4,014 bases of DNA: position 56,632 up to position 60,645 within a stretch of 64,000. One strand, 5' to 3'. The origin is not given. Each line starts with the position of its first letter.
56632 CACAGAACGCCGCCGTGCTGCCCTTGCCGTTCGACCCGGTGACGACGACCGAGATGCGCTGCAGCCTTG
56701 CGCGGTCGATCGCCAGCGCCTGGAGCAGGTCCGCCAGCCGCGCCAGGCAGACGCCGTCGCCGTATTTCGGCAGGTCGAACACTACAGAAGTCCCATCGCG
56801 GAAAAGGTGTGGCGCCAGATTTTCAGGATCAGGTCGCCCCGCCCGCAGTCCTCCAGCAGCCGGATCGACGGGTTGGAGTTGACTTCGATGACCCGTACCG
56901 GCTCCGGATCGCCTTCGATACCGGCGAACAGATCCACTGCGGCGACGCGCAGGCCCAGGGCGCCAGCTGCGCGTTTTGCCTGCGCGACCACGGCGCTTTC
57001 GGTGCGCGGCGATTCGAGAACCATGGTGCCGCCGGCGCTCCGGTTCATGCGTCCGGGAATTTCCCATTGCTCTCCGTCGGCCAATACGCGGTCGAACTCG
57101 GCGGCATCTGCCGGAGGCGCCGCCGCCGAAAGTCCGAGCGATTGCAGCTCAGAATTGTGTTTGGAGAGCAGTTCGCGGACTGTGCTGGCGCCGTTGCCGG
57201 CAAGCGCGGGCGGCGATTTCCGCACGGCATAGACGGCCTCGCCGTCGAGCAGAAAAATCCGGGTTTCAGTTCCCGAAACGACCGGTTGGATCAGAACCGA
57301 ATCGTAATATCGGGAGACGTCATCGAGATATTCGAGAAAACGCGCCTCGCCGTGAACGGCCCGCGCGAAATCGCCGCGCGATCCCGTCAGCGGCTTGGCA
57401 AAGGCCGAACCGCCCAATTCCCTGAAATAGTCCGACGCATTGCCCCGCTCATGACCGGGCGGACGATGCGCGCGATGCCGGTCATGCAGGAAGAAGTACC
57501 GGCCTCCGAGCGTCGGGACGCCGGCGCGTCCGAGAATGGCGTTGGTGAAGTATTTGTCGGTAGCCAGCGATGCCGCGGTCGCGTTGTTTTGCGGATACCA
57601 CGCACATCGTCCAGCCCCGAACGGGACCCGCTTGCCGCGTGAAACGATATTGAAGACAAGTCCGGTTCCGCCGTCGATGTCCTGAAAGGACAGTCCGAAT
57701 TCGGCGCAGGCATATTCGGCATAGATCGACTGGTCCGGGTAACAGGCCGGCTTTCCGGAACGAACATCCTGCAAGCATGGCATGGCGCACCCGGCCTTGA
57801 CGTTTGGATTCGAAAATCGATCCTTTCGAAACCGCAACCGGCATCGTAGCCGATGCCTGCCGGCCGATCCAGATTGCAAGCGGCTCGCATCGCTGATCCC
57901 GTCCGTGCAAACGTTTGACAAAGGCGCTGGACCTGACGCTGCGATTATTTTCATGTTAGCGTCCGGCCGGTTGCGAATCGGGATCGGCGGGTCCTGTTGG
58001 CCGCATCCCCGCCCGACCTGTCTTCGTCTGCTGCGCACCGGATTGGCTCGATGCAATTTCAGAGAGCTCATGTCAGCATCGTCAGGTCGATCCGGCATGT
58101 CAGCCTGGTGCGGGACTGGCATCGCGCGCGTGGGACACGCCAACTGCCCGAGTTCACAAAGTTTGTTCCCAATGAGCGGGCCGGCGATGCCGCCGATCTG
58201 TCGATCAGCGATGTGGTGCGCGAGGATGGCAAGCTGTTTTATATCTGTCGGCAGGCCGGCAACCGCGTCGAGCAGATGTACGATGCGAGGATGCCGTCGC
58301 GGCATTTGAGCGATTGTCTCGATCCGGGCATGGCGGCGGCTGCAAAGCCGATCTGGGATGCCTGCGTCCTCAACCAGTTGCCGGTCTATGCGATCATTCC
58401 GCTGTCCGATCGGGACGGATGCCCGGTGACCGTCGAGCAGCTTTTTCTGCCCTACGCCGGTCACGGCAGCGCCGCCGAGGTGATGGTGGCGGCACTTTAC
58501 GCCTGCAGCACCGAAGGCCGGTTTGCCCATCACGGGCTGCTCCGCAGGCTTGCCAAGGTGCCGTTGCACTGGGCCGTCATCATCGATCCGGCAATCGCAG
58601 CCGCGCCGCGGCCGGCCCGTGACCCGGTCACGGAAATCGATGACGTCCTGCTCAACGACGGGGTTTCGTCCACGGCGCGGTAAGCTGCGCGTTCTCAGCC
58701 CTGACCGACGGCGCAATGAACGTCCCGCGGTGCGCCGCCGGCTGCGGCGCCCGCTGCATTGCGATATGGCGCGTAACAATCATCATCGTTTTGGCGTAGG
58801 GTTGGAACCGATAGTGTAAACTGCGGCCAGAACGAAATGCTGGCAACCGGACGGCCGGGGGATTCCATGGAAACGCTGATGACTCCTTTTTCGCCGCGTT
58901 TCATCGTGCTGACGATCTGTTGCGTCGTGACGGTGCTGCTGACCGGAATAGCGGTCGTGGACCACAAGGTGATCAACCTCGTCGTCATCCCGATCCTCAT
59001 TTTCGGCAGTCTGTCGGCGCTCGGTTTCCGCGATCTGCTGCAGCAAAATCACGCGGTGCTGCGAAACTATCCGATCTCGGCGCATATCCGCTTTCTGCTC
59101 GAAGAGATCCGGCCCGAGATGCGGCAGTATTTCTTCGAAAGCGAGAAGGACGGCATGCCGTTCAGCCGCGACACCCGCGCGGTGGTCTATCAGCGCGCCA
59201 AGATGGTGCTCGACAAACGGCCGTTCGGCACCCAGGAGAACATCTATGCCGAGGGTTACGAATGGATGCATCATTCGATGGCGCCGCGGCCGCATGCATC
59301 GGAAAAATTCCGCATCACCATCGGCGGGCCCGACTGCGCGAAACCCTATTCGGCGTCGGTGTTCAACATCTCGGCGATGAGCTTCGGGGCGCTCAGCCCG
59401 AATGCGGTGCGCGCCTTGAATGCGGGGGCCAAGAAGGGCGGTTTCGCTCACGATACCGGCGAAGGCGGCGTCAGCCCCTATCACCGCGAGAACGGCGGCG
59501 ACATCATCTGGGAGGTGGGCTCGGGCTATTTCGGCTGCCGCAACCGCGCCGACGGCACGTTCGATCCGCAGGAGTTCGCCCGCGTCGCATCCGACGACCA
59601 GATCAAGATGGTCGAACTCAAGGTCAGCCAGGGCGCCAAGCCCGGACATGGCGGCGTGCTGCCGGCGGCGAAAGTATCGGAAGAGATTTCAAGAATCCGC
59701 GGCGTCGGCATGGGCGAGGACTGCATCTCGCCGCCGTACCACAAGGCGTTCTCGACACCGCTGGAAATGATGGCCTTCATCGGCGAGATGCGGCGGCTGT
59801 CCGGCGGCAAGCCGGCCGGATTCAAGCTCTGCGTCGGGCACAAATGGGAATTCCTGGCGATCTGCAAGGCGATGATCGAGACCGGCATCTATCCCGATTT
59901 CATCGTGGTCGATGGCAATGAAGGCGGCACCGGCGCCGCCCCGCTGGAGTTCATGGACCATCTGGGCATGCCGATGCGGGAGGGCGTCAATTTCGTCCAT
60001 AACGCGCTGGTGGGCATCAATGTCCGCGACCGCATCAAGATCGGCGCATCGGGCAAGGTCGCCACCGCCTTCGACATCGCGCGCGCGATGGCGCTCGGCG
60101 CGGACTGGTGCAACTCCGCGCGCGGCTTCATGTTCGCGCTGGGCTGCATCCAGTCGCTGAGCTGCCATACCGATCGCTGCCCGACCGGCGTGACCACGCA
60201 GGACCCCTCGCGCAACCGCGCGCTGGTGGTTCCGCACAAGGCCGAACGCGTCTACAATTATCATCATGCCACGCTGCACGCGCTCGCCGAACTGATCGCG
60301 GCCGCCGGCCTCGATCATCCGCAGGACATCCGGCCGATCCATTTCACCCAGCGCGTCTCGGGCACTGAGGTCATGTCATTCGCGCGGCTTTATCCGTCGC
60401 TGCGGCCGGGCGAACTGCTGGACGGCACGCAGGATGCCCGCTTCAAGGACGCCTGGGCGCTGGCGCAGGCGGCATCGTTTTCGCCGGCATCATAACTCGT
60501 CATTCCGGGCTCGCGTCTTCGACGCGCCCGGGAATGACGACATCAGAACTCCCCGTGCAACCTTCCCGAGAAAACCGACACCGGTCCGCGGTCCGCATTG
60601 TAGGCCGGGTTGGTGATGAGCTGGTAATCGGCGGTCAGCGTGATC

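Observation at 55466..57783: Translationally coupled ATP-grasp ligase + FolC-type Mur ligase: a split, cyanophycin-synthetase-like two-enzyme amide ligase with no obvious known product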

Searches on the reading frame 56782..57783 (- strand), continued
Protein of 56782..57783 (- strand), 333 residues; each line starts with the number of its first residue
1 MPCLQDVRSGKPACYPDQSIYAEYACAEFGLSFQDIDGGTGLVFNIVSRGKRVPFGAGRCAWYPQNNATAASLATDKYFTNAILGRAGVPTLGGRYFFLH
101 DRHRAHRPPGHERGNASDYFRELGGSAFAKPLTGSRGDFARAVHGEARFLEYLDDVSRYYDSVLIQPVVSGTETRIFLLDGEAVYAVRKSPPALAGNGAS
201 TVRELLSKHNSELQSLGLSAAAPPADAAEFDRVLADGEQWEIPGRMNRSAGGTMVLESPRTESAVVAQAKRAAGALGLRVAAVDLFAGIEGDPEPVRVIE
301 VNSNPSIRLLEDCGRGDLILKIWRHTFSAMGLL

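Call 94: list_cluster_members(proteins=[L083:13063-13980:-, L095:13951-14895:-, L088:12607-13389:-, L090:10523-13273:-, L176:7542-8858:+, L087:7023-8828:+, L145:290-1645:+, L122:8363-10366:+, L094:12580-13362:-, L085:9158-11944:+])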
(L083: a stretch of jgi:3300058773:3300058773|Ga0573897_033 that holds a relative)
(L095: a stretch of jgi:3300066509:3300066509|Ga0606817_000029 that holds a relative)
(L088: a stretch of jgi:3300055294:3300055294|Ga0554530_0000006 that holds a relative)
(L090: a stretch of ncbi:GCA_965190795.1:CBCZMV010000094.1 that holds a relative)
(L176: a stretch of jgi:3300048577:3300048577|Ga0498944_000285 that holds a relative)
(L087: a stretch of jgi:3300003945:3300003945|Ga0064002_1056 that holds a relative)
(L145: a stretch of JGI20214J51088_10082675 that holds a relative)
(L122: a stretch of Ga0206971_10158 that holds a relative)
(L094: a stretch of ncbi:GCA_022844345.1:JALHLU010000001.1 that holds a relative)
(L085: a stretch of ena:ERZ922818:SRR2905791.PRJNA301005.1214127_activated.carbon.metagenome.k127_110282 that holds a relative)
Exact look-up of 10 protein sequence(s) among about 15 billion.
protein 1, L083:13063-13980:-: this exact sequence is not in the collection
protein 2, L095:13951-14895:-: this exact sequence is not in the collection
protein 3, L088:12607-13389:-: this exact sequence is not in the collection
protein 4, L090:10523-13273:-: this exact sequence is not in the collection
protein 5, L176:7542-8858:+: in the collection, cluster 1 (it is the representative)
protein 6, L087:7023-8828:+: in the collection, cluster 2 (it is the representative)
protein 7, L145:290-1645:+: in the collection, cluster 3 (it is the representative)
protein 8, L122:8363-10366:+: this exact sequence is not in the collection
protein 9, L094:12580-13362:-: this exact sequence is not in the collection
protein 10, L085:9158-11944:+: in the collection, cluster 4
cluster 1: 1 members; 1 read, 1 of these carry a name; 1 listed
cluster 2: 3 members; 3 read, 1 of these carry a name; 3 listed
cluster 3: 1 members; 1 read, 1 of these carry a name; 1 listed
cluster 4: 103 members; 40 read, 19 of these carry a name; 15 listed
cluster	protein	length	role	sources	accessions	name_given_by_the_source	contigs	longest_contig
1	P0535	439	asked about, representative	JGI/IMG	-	dGTPase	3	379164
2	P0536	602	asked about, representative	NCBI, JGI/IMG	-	-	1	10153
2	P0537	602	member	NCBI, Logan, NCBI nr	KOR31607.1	ABC transporter ATP-binding protein [Achromatium sp. WMS3]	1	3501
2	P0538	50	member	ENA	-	-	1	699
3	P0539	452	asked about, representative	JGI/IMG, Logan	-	dihydrofolate synthase / folylpolyglutamate synthase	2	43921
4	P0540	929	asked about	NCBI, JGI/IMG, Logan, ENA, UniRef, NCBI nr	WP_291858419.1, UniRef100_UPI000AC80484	phosphoenolpyruvate carboxylase [Bradyrhizobium sp.] | phosphoenolpyruvate carboxylase n=1 Tax=Bradyrhizobium sp. TaxID=376 RepID=UPI000AC80484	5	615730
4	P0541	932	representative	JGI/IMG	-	phosphoenolpyruvate carboxylase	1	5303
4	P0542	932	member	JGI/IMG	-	phosphoenolpyruvate carboxylase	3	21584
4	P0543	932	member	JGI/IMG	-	phosphoenolpyruvate carboxylase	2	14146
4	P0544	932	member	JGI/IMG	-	phosphoenolpyruvate carboxylase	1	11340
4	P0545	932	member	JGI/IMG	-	phosphoenolpyruvate carboxylase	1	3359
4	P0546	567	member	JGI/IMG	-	phosphoenolpyruvate carboxylase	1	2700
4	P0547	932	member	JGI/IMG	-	phosphoenolpyruvate carboxylase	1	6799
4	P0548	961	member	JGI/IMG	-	phosphoenolpyruvate carboxylase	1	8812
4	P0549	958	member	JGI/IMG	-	phosphoenolpyruvate carboxylase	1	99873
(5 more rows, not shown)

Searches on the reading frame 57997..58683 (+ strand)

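Call 18: search_protein_families(library=pfam, proteins=[window:57997-58683:+], max_evalue=10)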
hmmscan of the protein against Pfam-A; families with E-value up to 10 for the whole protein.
window:57997-58683:+ (228 aa): 1 family
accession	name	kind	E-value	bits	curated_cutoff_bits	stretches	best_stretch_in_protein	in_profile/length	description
PF07310.19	PAS_5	-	4.2e-05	23.9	22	1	36-157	8-126/137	PAS domain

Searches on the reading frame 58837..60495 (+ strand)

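Call 6: search_protein_families(library=pfam, proteins=[window:58837-60495:+], max_evalue=0.01)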
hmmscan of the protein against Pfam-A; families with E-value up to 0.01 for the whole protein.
window:58837-60495:+ (552 aa): 2 families
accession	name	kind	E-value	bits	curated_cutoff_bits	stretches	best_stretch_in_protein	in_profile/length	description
PF01645.23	Glu_synthase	-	1.1e-84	285.1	20.4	1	174-492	67-368/369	Conserved region in glutamate synthase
PF01070.24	FMN_dh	-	0.00045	19.8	24.9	1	395-437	269-311/350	FMN-dependent dehydrogenase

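Call 7: search_protein_families(library=ncbifam, proteins=[window:58837-60495:+], max_evalue=0.01)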
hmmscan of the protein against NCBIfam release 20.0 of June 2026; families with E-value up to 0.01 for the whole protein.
window:58837-60495:+ (552 aa): 2 families
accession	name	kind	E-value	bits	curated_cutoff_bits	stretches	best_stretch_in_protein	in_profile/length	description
NF008730.0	PRK11750.1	equivalog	6.1e-41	139.8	1047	1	176-497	861-1164/1490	glutamate synthase large subunit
TIGR02151.1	IPP_isom_2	equivalog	0.0014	17.7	281.3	1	391-432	250-292/338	type 2 isopentenyl-diphosphate Delta-isomerase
